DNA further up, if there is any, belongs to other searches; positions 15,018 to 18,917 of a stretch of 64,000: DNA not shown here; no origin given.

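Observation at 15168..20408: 1746-aa secreted protein with unknown core, tandem repeats, histone-H1-like K/A/P tail, G/S linker and C-terminal TM anchor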

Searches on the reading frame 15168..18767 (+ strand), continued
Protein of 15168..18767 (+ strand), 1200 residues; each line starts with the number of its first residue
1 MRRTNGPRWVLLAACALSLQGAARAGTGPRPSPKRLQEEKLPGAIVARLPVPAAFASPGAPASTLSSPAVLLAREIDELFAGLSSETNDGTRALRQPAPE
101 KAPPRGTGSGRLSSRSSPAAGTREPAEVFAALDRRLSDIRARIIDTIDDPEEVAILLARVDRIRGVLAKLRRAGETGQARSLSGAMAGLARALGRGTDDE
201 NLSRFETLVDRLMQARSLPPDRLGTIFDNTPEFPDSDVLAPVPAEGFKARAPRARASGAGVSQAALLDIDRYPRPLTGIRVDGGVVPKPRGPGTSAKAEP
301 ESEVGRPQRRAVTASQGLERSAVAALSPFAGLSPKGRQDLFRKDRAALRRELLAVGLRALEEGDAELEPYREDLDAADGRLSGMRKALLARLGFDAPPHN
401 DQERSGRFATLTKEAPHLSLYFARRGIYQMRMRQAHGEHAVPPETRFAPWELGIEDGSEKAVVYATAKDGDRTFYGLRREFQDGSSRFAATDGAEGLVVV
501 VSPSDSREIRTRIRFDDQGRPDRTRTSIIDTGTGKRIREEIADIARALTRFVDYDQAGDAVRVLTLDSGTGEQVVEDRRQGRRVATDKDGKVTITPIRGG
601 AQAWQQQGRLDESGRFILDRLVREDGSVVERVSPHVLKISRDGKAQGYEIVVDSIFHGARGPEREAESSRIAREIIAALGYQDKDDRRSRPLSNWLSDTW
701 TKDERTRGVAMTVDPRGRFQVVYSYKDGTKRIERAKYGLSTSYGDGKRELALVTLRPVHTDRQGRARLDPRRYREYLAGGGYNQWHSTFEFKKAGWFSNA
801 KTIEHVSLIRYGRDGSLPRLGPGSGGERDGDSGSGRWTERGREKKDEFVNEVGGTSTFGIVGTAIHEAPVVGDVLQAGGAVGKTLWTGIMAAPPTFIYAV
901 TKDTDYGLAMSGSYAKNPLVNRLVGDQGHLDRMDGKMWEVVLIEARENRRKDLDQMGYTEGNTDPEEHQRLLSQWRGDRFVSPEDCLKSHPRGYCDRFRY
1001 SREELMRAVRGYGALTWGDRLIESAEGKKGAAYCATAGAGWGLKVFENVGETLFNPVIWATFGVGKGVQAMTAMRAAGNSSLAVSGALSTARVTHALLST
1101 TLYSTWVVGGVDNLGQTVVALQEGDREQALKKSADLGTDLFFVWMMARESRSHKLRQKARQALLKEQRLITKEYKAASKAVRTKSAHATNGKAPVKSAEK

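Call 64: fold_search(model_id=the predicted structure, library=viral)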
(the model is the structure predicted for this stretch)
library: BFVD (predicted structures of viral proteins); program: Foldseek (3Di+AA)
matches with E <= 10: 353; with E <= 0.001: 2
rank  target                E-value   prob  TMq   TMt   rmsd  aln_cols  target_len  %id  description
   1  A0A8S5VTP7            8.1e-05  0.94  0.06  0.10  38.3       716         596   10  Anastral spindle 2 [Ackermannviridae sp.]
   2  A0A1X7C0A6            4.2e-04  0.80  0.07  0.13  26.2       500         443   10  (no name in the UniProt tables at hand)
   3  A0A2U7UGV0            2.2e-03  0.54  0.05  0.09  30.8       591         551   13  F-box domain containing protein [Pandoravirus macleodensis]
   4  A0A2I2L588            3.7e-03  0.99  0.11  0.26  14.8       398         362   10  MORN-repeat protein [Orpheovirus IHUMI-LCC2]
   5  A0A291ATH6            3.9e-03  0.77  0.08  0.15  24.5       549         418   12  Morn repeat domain containing protein [Pandoravirus salinus]
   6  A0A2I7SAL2            4.4e-03  0.98  0.07  0.17  18.4       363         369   10  (no name in the UniProt tables at hand)
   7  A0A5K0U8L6            6.7e-03  0.51  0.07  0.12  30.6       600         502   12  Uncharacterized protein [Yasminevirus sp. GU-2018]
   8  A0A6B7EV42            7.0e-03  0.92  0.07  0.19  22.3       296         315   13  (no name in the UniProt tables at hand)
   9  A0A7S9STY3            9.8e-03  0.13  0.06  0.05  34.3      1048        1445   10  Uncharacterized protein [Virus NIOZ-UU157]
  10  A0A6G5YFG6            1.1e-02  0.99  0.07  0.09  21.5       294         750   10  (no name in the UniProt tables at hand)
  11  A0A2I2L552            1.2e-02  0.99  0.11  0.28  13.2       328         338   11  MORN-repeat protein [Orpheovirus IHUMI-LCC2]
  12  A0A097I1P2            1.3e-02  0.96  0.07  0.19  14.9       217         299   12  (no name in the UniProt tables at hand)
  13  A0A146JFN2            1.3e-02  0.94  0.08  0.29  22.1       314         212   10  (no name in the UniProt tables at hand)
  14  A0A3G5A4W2            1.6e-02  0.30  0.07  0.12  23.4       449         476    9  MORN repeat-containing protein [Harvfovirus sp.]
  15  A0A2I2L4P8            1.6e-02  0.90  0.07  0.19  15.0       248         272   10  MORN-repeat protein [Orpheovirus IHUMI-LCC2]
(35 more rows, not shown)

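Call 79: list_cluster_members(proteins=[P0002, P0003, P0009, P0013, P0022, P0023, P0034, P0044, P0025, P0032])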
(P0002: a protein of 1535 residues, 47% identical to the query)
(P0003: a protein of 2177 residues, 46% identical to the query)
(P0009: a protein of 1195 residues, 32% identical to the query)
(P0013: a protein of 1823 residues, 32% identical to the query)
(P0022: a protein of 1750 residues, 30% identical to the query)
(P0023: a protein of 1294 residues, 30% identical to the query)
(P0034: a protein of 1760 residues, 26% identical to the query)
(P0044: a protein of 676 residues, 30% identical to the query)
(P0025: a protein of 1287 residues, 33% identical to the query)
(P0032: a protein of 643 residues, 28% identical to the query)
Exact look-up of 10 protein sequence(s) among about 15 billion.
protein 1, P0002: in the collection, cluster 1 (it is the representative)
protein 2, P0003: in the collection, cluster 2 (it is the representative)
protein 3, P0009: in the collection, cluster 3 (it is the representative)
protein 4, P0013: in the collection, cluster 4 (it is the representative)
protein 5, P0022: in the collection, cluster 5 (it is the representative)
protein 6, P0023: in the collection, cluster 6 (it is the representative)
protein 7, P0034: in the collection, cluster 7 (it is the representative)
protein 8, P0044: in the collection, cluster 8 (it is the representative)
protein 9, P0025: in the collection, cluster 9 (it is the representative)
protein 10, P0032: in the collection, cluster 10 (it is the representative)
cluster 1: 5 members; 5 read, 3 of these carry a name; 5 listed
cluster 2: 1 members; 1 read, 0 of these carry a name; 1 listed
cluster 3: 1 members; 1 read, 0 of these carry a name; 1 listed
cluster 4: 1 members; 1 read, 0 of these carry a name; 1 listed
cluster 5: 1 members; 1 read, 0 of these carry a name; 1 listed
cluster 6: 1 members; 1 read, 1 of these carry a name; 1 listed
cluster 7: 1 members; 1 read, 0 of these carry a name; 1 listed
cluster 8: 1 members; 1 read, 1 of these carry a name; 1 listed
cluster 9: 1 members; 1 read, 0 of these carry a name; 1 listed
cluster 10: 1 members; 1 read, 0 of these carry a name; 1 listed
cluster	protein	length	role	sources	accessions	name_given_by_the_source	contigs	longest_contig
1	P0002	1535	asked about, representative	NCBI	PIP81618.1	MAG: hypothetical protein COR54_19025, partial [Elusimicrobia bacterium ...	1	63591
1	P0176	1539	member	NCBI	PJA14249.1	MAG: hypothetical protein COX66_13035, partial [Elusimicrobia bacterium ...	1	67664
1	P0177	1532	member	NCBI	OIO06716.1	MAG: hypothetical protein AUJ52_11805, partial [Elusimicrobia bacterium CG1_02_63_36]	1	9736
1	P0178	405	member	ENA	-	-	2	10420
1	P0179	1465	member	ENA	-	-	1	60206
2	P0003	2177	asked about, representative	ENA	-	-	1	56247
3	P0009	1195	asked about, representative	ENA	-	-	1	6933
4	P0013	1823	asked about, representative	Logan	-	-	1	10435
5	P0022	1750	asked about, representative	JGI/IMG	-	-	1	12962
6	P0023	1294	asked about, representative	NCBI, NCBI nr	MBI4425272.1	MAG: hypothetical protein HY554_16200, partial [Elusimicrobia bacterium] | hypothetical protein [Elusimicrobiota bacterium]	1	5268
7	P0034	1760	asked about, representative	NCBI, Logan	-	-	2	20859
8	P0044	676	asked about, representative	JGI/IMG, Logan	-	hypothetical protein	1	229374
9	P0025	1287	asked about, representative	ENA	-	-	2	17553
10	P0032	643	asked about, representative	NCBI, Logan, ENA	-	-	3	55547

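Call 80: find_encoding_contigs(protein=P0034, flank=6000, max_places=1)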
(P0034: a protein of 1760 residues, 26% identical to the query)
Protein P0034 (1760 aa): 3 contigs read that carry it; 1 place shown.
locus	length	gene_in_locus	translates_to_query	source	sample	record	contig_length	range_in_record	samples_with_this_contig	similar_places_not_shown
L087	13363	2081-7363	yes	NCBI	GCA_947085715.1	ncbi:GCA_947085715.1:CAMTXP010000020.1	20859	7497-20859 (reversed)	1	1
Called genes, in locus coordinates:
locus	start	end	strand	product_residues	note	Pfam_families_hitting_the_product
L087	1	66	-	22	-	?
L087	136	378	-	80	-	-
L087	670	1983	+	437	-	PF04389:Peptidase_M28, PF01546:Peptidase_M20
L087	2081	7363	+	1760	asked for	PF08857:ParBc_2 (faint)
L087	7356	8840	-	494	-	-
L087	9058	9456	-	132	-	PF01850:PIN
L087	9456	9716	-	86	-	-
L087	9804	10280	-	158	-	PF13474:SnoaL_3, PF14534:DUF4440 (weak)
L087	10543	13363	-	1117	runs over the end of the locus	PF11658:CBP_BcsG, PF00331:Glyco_hydro_10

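Call 81: find_encoding_contigs(protein=P0013, flank=6000, max_places=1)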
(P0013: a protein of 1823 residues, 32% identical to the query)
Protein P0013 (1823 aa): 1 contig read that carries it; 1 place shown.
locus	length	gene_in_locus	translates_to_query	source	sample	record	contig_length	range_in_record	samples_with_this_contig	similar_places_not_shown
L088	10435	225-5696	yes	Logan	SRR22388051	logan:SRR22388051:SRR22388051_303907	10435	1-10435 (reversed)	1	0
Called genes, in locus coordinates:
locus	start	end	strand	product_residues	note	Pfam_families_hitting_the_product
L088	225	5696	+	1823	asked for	PF00990:GGDEF, PF06293:Kdo (weak), PF21814:DUF6883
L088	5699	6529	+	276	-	PF16277:DUF4926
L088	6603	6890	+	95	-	PF11950:DUF3467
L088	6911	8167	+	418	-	PF00994:MoCF_biosynth, PF18146:CinA_KH (weak), PF02464:CinA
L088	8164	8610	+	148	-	-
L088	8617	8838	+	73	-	-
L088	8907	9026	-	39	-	-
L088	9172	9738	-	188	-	PF13505:OMP_b-brl, PF02462:Opacity (weak)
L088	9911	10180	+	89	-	PF00312:Ribosomal_S15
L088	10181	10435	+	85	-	?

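Call 88: search_solved_structures(query=A2, max_evalue=10, show_alignments=1)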
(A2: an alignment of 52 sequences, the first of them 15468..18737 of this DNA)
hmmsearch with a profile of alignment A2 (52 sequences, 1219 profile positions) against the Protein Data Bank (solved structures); distinct sequences matched with E-value up to 10: 34.
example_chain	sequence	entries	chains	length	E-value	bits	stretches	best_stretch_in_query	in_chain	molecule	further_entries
6c5l_AY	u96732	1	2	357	0.13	13.6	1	58-150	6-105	Peptide chain release factor 2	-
4v9n_AY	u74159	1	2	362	0.21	12.9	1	75-150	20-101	Bacterial peptide chain release factor 2 (RF-2)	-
2ihr_1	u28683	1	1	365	0.25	12.7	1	70-150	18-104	Peptide chain release factor 2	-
5t5s_A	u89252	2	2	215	0.28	12.5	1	42-165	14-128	Alanine--tRNA ligase, cytoplasmic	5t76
4lws_A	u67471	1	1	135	0.33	12.3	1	18-110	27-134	Uncharacterized protein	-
4v4s_AY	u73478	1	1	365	0.33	12.2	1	58-150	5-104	Peptide chain release factor 2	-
3p56_C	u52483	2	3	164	0.37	12.1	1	272-314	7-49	Ribonuclease H2 subunit C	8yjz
3puf_C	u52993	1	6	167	0.38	12.1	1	272-314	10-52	Ribonuclease H2 subunit C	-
4v5e_AY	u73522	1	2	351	0.4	12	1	71-150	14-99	PEPTIDE CHAIN RELEASE FACTOR 2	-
4v5j_AY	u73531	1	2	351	0.41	12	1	71-150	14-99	PEPTIDE CHAIN RELEASE FACTOR 2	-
6nx2_A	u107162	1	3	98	0.52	11.6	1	75-153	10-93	Design construct AAA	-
8s50_B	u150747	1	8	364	0.68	11.2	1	90-172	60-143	Pentraxin-related protein PTX3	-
7zl1_B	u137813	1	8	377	0.68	11.2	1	90-172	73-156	Pentraxin-related protein PTX3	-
6v1i_A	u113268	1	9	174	0.81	11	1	110-193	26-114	Small terminase protein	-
6nyi_A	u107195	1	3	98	0.88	10.8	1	75-153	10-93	Design construct XXA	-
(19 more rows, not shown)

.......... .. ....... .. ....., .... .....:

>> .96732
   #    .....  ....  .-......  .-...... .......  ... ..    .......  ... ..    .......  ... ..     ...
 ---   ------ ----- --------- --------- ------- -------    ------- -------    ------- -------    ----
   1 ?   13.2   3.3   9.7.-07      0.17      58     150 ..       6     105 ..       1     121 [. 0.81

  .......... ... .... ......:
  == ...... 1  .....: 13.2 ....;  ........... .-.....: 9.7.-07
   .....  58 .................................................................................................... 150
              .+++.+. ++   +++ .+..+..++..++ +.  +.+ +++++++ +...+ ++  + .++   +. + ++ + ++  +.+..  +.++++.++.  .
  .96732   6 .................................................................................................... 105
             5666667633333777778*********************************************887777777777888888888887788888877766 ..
